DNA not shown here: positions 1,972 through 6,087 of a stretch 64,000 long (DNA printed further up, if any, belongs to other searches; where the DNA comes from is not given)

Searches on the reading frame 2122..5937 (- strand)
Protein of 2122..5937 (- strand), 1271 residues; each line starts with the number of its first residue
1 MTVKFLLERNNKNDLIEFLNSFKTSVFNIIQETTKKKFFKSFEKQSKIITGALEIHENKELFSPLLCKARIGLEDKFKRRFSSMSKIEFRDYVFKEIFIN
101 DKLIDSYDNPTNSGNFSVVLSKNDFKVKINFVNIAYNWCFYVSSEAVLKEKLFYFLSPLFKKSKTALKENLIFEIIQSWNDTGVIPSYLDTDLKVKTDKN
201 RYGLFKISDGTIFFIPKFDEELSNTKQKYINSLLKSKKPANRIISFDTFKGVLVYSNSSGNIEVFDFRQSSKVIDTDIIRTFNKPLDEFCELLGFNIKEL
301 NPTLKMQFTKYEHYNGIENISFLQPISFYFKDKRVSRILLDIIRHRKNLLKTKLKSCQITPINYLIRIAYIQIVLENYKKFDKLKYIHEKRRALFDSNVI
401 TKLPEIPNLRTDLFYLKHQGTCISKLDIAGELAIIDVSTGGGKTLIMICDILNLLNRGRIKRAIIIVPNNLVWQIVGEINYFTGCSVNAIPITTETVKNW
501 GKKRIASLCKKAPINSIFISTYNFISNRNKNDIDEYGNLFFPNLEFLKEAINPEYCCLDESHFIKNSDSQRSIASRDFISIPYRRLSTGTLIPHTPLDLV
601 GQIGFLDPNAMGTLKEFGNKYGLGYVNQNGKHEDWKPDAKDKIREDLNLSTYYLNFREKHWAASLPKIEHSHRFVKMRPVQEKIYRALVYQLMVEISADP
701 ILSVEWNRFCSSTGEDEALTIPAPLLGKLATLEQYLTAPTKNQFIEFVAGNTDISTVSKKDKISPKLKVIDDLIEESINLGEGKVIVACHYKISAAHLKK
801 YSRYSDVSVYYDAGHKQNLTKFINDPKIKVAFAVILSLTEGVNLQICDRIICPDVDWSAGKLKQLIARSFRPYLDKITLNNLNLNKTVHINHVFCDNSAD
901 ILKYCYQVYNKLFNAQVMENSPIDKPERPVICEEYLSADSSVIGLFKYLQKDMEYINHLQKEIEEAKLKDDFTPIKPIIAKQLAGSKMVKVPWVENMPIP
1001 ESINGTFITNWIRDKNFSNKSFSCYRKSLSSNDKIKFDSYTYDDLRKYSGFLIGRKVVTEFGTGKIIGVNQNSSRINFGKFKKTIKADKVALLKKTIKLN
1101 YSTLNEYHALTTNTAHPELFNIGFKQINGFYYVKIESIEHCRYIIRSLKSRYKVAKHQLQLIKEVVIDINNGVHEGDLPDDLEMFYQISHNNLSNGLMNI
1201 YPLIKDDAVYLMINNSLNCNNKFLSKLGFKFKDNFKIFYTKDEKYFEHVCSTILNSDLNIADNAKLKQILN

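Call 10: search_protein_families(library=phrogs, proteins=[window:2122-5937:-], max_evalue=0.001)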
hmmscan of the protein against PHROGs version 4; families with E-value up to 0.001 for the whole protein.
window:2122-5937:- (1271 aa): 3 families
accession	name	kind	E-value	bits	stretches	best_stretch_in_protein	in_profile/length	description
phrog_62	-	DNA, RNA and nucleotide metabolism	3.4e-54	184.9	1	388-871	678-1096/1881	DNA helicase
phrog_21391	-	DNA, RNA and nucleotide metabolism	4.9e-52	177.5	2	431-697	911-1196/2021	DNA helicase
phrog_16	-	DNA, RNA and nucleotide metabolism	2.6e-12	46.8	2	426-592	286-417/986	DNA helicase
